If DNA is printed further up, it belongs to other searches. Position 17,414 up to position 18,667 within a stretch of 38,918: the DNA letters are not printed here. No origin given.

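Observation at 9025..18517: HdrA flavin domain apparently split between a NuoE fusion and a NuoG-like 2Fe-2S::HdrA fusion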

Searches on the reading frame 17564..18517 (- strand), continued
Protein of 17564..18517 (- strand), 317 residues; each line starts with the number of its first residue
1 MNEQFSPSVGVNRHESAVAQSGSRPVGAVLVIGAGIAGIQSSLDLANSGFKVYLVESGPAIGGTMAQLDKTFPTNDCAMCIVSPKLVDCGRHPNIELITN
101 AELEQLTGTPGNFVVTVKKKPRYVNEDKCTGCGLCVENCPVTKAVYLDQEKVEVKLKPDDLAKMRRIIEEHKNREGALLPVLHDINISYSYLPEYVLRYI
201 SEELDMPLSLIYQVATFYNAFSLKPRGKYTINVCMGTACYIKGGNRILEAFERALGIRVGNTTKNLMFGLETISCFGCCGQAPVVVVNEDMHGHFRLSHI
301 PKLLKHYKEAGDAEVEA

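Call 56: search_protein_families(library=pfam, proteins=[L040:9968-14653:+, L040:6202-9429:+, L040:9440-9934:+], max_evalue=0.00001)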
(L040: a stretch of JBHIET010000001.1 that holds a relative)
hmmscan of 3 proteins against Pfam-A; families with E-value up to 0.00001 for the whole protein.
L040:9968-14653:+ (1561 aa): 23 families
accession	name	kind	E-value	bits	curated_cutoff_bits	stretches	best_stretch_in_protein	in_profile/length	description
PF07992.20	Pyr_redox_2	-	2.5e-58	198.2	26.1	2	264-558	2-291/291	Pyridine nucleotide-disulphide oxidoreductase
PF00070.33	Pyr_redox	-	6.6e-25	87.9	22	1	392-463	1-76/82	Pyridine nucleotide-disulphide oxidoreductase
PF13450.12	NAD_binding_8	-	6.4e-24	84.5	21.9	2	1106-1145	1-40/68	NAD(P)-binding Rossmann-like domain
PF14691.11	Fer4_20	-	2.8e-22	79.1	25.8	1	171-247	30-109/113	Dihydroprymidine dehydrogenase domain II, 4Fe-4S cluster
PF12831.13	FAD_oxidored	-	5.8e-19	69.1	27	2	23-60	2-39/416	FAD dependent oxidoreductase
PF13738.12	Pyr_redox_3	-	3.7e-17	63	30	0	389-428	163-202/305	Pyridine nucleotide-disulphide oxidoreductase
PF01262.27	AlaDh_PNT_C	-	5e-15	56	23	0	392-431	30-69/214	Alanine dehydrogenase/PNT, C-terminal domain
PF00890.30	FAD_binding_2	-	7.1e-14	52.2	20.4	1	1105-1140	3-38/414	FAD binding domain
PF01946.23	Thi4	-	1.2e-13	51.3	26.2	0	262-323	17-77/235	Thi4 family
PF01266.30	DAO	-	3.1e-13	50.4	27.9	0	1105-1138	3-37/353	FAD dependent oxidoreductase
PF01134.28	GIDA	-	1.3e-11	44.7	22.1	0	23-53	2-32/391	Glucose inhibited division protein A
PF00037.32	Fer4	-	2.5e-11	43.3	21.1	0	117-135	2-20/24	4Fe-4S binding domain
PF01593.30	Amino_oxidase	-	3.3e-11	43.6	19.8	0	1111-1145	1-35/443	Flavin containing amine oxidoreductase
PF03486.20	HI0933_like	-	6e-11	42.7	50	0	1104-1139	3-38/244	HI0933-like protein Rossmann domain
PF01494.25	FAD_binding_3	-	8.7e-10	38.8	22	0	264-294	3-33/349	FAD binding domain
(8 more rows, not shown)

L040:6202-9429:+ (1075 aa): 20 families
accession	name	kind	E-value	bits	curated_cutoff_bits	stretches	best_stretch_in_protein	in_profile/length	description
PF07992.20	Pyr_redox_2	-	2.7e-25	89.8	26.1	3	310-438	166-280/291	Pyridine nucleotide-disulphide oxidoreductase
PF00037.32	Fer4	-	8.6e-19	67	21.1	1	1027-1049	2-24/24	4Fe-4S binding domain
PF12831.13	FAD_oxidored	-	1.4e-17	64.6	27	2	28-66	2-40/416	FAD dependent oxidoreductase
PF12837.12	Fer4_6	-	6e-17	61.1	25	0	1027-1048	3-24/24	4Fe-4S binding domain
PF00890.30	FAD_binding_2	-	1.4e-14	54.6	20.4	2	28-62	2-36/414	FAD binding domain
PF12838.12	Fer4_7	-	5.7e-14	52.7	27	1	994-1047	1-52/52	4Fe-4S dicluster domain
PF12797.12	Fer4_2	-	6.6e-14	51.3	24.5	0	1026-1045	3-22/22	4Fe-4S binding domain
PF13450.12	NAD_binding_8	-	9.9e-14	51.8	21.9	1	633-668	1-36/68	NAD(P)-binding Rossmann-like domain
PF13237.11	Fer4_10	-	6.5e-13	48.8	25.5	2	990-1044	4-53/53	4Fe-4S dicluster domain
PF13187.11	Fer4_9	-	3e-12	46.8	27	2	994-1048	1-52/52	4Fe-4S dicluster domain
PF13183.11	Fer4_8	-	3.7e-11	43.8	27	1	139-201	3-66/68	4Fe-4S dicluster domain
PF01266.30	DAO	-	2e-10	41.1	27.9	1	631-665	2-37/353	FAD dependent oxidoreductase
PF00070.33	Pyr_redox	-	4.1e-10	40.5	22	0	630-663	1-34/82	Pyridine nucleotide-disulphide oxidoreductase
PF14697.11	Fer4_21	-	8.1e-10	39.1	35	0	1026-1057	1-32/59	4Fe-4S dicluster domain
PF13738.12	Pyr_redox_3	-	1.5e-08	34.7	30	0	629-706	165-237/305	Pyridine nucleotide-disulphide oxidoreductase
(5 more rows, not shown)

L040:9440-9934:+ (164 aa): 1 family
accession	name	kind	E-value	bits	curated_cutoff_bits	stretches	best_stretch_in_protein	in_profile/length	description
PF02662.21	FlpD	-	9.7e-42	142.3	22.3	1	25-147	1-123/123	Methyl-viologen-reducing hydrogenase, delta subunit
